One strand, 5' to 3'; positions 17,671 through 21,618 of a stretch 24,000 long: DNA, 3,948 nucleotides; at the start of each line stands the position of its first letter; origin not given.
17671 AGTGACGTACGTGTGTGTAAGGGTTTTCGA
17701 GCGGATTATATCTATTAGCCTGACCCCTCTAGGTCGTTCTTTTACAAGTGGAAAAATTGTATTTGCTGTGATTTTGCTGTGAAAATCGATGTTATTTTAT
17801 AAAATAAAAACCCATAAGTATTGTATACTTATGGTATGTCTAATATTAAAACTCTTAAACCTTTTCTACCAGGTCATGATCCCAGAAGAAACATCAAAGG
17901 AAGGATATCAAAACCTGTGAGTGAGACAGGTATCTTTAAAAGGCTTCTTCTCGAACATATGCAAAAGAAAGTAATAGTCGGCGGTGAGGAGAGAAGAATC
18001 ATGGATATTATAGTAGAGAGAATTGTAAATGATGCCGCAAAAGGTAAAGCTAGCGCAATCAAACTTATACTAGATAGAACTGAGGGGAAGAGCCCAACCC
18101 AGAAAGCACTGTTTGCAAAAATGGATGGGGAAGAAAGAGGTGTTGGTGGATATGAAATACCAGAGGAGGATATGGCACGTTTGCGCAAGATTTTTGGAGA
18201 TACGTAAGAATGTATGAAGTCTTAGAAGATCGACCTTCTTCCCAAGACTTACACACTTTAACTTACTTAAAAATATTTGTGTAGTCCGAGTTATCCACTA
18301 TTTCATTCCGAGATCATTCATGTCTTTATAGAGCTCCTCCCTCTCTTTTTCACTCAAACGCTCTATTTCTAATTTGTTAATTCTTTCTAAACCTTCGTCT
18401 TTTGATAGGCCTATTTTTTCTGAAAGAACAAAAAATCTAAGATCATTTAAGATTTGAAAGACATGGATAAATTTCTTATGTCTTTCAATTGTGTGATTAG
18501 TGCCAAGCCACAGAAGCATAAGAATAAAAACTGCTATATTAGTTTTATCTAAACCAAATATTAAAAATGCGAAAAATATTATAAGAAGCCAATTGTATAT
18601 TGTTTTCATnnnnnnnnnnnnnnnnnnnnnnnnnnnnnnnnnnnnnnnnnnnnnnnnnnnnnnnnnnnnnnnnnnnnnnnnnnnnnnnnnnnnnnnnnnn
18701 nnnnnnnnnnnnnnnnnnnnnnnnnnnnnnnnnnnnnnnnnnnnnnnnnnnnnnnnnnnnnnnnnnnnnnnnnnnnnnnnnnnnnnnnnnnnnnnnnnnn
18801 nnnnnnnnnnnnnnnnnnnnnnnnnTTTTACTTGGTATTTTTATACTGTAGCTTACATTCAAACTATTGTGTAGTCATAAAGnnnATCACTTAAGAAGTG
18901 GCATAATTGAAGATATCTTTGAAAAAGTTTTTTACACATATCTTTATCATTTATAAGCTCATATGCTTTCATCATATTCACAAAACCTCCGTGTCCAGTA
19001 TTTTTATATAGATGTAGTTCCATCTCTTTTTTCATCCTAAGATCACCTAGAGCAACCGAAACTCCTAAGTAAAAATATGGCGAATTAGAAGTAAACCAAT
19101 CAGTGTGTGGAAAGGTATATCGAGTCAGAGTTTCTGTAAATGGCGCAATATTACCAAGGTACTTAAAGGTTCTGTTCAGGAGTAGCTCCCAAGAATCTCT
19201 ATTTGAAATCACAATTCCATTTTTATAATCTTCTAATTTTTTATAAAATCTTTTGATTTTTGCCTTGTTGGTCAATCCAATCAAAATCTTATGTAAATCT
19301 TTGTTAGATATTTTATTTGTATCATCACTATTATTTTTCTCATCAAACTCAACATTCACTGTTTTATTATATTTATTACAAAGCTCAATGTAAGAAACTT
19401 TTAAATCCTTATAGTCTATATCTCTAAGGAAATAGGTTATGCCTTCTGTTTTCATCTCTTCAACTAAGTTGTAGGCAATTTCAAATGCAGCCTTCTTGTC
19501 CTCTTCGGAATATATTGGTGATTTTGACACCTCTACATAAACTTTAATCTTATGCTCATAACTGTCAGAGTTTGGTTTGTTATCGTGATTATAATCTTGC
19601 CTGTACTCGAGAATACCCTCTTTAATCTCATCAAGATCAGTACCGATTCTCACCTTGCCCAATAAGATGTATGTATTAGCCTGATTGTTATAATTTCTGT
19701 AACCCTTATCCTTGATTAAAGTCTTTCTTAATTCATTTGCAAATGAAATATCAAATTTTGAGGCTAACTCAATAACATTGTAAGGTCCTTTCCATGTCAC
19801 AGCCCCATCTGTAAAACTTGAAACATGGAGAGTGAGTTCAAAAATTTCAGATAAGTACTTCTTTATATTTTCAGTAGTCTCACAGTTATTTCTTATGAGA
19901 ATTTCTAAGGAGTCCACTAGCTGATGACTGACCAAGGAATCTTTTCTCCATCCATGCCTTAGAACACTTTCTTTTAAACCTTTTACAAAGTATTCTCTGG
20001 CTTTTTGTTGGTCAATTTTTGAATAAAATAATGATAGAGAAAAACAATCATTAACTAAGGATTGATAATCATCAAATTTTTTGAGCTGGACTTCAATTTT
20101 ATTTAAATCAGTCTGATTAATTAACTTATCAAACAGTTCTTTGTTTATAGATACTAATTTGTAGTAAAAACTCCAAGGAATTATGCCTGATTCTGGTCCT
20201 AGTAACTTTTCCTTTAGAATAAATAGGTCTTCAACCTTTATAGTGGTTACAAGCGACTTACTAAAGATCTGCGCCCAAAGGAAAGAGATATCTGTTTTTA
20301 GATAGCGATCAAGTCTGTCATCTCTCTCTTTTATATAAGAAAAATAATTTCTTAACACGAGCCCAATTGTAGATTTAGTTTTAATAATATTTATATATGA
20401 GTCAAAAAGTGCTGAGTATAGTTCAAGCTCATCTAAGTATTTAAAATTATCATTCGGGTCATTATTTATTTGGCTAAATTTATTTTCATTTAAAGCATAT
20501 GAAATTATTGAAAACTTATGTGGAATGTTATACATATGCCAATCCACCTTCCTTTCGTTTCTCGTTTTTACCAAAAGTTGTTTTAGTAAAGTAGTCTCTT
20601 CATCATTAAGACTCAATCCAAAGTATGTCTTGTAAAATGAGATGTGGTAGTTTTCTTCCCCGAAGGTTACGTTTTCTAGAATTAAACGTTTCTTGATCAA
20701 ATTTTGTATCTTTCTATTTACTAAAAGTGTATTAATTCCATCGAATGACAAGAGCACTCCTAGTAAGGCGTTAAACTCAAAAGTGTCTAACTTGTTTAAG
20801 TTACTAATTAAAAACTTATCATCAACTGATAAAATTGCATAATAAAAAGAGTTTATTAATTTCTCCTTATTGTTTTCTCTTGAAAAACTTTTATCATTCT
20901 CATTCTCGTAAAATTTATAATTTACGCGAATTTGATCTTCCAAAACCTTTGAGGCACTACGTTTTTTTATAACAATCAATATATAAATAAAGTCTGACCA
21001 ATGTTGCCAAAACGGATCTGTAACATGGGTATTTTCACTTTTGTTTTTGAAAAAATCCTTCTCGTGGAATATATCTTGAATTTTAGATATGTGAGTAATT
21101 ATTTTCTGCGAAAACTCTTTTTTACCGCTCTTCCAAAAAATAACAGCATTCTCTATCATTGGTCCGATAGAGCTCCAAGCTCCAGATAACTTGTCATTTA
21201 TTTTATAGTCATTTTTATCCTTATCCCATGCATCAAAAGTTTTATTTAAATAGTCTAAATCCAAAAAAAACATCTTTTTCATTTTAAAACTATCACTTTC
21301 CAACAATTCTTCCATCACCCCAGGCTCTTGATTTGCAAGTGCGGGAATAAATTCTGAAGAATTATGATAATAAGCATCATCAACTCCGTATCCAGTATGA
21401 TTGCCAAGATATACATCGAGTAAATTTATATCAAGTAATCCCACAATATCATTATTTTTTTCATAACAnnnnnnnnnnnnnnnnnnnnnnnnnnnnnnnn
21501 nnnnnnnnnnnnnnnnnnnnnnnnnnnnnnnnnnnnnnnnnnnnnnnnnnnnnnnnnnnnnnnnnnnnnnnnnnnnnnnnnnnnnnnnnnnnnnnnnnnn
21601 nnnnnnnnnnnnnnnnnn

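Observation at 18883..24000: Giant NACHT/STAND NTPase with Mrr-like nuclease head, wired directly behind a type I R-M specificity gene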

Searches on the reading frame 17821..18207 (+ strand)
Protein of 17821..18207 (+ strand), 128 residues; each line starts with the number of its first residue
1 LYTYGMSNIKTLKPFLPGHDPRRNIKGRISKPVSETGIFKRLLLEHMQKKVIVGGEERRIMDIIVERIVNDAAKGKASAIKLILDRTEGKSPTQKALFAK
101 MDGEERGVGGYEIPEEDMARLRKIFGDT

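Call 9: search_protein_families(library=pfam, proteins=[window:17821-18207:+], max_evalue=0.01)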
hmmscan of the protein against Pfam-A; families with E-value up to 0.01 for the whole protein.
window:17821-18207:+ (128 aa): 1 family
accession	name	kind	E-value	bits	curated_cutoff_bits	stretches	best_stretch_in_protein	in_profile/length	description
PF18932.5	DUF5681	-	1.9e-05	25.6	27.5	1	26-90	14-75/77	Family of unknown function (DUF5681)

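Call 85: search_protein_families(library=padloc, proteins=[window:17821-18204:+], max_evalue=0.001)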
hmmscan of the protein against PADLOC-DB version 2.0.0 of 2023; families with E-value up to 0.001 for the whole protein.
window:17821-18204:+ (128 aa): 0 families

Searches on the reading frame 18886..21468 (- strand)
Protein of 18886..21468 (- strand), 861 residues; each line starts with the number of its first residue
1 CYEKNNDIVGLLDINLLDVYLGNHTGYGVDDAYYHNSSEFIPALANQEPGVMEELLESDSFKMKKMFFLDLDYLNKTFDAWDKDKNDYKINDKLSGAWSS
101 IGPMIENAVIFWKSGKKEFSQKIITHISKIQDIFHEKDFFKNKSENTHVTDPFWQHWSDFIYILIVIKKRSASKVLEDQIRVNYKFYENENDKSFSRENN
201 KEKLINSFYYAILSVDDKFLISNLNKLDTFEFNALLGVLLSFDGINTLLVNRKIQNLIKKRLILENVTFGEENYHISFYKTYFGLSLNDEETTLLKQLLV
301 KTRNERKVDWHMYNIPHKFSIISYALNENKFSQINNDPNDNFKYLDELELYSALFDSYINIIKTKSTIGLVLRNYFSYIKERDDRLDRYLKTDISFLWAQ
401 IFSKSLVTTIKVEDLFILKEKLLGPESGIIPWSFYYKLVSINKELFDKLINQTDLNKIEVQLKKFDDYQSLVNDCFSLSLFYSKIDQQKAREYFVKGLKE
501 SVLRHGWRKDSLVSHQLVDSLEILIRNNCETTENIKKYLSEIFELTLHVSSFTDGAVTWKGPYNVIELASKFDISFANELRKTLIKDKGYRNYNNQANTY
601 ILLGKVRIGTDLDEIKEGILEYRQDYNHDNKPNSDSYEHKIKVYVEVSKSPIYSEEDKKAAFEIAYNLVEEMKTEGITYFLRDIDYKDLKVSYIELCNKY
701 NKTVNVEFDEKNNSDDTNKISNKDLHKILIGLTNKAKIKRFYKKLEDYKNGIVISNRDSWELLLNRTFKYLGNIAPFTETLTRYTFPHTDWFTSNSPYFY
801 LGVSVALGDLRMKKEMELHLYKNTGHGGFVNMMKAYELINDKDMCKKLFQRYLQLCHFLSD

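Call 52: predict_structure(alignment_id=A4)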
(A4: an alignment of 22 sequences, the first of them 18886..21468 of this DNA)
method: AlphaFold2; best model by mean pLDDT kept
length: 861 residues; sequences in the alignment: 22
mean_pLDDT: 87.5   pTM: 0.80
mean pLDDT of the five models: 87.5, 86.4, 86.0, 85.4, 84.1
residues with pLDDT >= 90: 498; 70-90: 297; 50-70: 50; < 50: 16
segments of 3 or more residues with pLDDT < 50: 189-198, 712-716
pLDDT, mean of each block of 10 residues (from residue 1): 86 86 70 85 93 86 86 95 88 92 95 94 97 95 81 91 93 91 68 44 89 81 87 91 86 91 81 90 91 95 87 89 95 76 80 95 90 92 75 94 78 89 88 93 91 90 70 93 93 91 72 90 92 95 90 70 95 95 89 89 95 94 84 90 96 95 97 87 88 96 89 54 87 93 82 88 96 93 71 77 94 91 83 92 95 90 74
secondary structure, 60 per line:
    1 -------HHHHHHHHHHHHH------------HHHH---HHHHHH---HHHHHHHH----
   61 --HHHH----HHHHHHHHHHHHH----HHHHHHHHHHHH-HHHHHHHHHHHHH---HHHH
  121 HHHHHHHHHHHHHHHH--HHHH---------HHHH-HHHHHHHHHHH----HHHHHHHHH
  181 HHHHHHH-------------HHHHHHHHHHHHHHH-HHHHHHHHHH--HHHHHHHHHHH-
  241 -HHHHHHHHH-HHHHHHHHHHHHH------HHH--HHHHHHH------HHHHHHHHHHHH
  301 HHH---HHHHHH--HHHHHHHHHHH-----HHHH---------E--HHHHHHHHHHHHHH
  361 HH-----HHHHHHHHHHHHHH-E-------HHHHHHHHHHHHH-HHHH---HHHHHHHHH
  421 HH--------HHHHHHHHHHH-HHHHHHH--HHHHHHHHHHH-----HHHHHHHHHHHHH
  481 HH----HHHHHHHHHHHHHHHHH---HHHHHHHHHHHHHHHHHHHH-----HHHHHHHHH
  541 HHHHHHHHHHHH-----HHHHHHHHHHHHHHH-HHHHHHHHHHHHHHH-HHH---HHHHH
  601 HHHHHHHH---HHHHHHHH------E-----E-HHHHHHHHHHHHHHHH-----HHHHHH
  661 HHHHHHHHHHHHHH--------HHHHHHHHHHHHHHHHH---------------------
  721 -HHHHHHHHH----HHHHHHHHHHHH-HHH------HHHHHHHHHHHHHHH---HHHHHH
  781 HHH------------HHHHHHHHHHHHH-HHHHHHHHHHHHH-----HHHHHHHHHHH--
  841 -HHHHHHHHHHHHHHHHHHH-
elements in order (helices of 4 or more, strands of 3 or more residues): H8-20 H33-36 H40-45 H49-56 H63-66 H71-83 H88-99 H101-113 H117-136 H139-142 H152-155 H157-167 H172-187 H201-215 H217-226 H229-239 H242-250 H252-264 H276-282 H289-303 H307-312 H315-325 H331-334 H347-362 H368-381 H391-403 H405-408 H412-422 H431-441 H443-449 H452-462 H468-482 H487-503 H507-526 H532-552 H558-572 H574-588 H596-608 H612-619 H634-649 H655-674 H683-699 H722-730 H735-746 H757-771 H775-783 H796-808 H810-822 H828-838 H842-860

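Call 57: fold_search(model_id=the predicted structure, library=pdb)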
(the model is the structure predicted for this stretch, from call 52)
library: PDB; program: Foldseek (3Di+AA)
matches with E <= 10: 456; with E <= 0.001: 1
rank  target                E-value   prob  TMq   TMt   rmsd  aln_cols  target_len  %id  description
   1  8dgc_B                1.3e-04  1.00  0.45  0.23  12.7       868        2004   11  Avs3 bound to phage PhiV-1 terminase (released 2022-08-03)
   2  6m60_C                1.5e-02  0.84  0.17  0.15  27.4      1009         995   12  Plumbagin in complex with CRM1#-Ran-RanBP1 (released 2021-06-09)
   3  9n73_LM               1.5e-02  0.54  0.11  0.07  40.1       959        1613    9  SSU processome maturation and disassembly, State G (released 2025-10-29)
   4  7q3l_A                2.7e-02  0.85  0.17  0.17  24.7       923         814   11  Human 17S U2 snRNP 5' domain (released 2022-03-30)
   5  9hfl_A                2.8e-02  0.69  0.16  0.14  26.9      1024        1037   10  Cryo-EM structure of the human snRNA export complex comprising CBC-PHAX-CRM1-RanGTP and capped-RNA (released 2025-07-16)
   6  9ogb_A                3.0e-02  0.63  0.15  0.14  27.6      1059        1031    9  Cryo-EM structure of human exportin-1 conjugated with selinexor and bound to yeast RAN-GTP and human ASB8-ELOB/C (released 2025-11-26)
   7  6m6x_C                3.1e-02  0.77  0.18  0.16  26.9      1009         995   11  Oridonin in complex with CRM1#-Ran-RanBP1 (released 2021-03-17)
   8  1th1_A                3.3e-02  0.82  0.12  0.17  23.2       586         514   12  Beta-catenin in complex with a phosphorylated APC 20aa repeat fragment (released 2004-09-07)
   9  7z8v_D                3.6e-02  0.69  0.15  0.13  34.1      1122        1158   11  CAND1-SCF-SKP2 (SKP1deldel) CAND1 engaged SCF rocked (released 2023-04-19)
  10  9n74_LM               3.6e-02  0.57  0.13  0.08  47.8      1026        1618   11  SSU processome maturation and disassembly, State H (released 2025-10-29)
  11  2qna_A                3.8e-02  0.69  0.15  0.17  27.5       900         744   11  Crystal structure of human Importin-beta (127-876) in complex with the IBB-domain of Snurportin1 (1-65) (released 2008-04-08)
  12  5hdt_A                4.2e-02  0.47  0.14  0.12  42.3      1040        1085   12  Human cohesin regulator Pds5B bound to a Wapl peptide (released 2016-03-09)
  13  6dqj_A                4.2e-02  0.35  0.12  0.06  36.6      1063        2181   10  Human type 3 1,4,5-inositol trisphosphate receptor in a ligand-free state (released 2018-08-01)
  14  9n75_LM               4.3e-02  0.57  0.14  0.09  44.3       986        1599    9  SSU processome maturation and disassembly, State I (released 2025-11-05)
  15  8qyz_F                4.8e-02  0.47  0.14  0.13  27.3      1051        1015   11  Crystal structure of hiNES2 in complex with Xpo1 and RanGTP (released 2024-11-06)
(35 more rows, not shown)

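Call 59: search_solved_structures(query=A2, max_evalue=10, show_alignments=2)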
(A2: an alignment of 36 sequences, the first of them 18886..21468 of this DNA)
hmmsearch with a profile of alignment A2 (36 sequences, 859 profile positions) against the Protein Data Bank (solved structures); distinct sequences matched with E-value up to 10: 7.
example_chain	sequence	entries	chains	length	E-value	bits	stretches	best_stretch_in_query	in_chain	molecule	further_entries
3niz_A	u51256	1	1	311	0.48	11.8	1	220-279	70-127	Rhodanese family protein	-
2qkr_A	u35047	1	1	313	0.48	11.8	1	220-279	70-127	Cdc2-like CDK2/CDC28 like protein kinase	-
9drl_B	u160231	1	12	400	0.67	11.3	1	72-144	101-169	T33-549_A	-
3h0l_A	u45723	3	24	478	0.71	11.2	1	268-358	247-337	Glutamyl-tRNA(Gln) amidotransferase subunit A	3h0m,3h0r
3n8t_A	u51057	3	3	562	0.76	11.1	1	170-270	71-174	alpha-amylase, GH57 family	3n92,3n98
9qgy_M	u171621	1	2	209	2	9.7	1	12-50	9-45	Macrolide export ATP-binding/permease protein MacB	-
5c59_A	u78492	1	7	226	2.2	9.6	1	12-50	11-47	Macrolide export ATP-binding/permease protein MacB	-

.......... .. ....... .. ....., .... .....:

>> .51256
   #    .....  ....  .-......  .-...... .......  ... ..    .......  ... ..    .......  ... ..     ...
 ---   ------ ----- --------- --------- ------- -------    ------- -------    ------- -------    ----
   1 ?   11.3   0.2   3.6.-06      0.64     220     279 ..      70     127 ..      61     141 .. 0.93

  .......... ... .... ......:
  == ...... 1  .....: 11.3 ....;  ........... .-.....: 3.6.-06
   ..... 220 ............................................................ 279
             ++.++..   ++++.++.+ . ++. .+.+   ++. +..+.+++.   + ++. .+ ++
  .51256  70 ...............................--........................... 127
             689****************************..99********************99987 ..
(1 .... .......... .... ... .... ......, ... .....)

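Call 80: search_protein_representatives(alignment_id=A4)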
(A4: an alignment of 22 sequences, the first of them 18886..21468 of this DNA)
Query: 22 sequences, 861 profile positions. Proteins with E-value up to 0.001 (for the whole library): 197; up to 1e-10: 169; up to 1e-30: 117. The best 150 are listed.
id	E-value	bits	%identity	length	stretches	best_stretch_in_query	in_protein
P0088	0.0e+00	1049.9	-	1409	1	1-861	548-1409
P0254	0.0e+00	1047.6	-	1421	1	2-861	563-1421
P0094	0.0e+00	1043.3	-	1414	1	1-861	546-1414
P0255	0.0e+00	1022.8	-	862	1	5-861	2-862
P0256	0.0e+00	1015.3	-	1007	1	1-861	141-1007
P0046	1.5e-294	996.2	-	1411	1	1-861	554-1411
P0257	5.8e-294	994.3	-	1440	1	2-861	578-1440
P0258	5.4e-293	991.1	-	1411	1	1-860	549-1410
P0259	7.6e-287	970.7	-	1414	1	1-861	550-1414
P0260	2.2e-284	962.6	-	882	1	1-861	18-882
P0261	1.4e-281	953.3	-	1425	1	2-861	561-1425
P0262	8.1e-281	950.8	-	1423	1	1-860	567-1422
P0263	1.2e-280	950.2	-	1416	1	2-861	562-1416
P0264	2.0e-280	949.5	-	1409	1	1-861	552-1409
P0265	6.5e-275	931.3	-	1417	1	2-861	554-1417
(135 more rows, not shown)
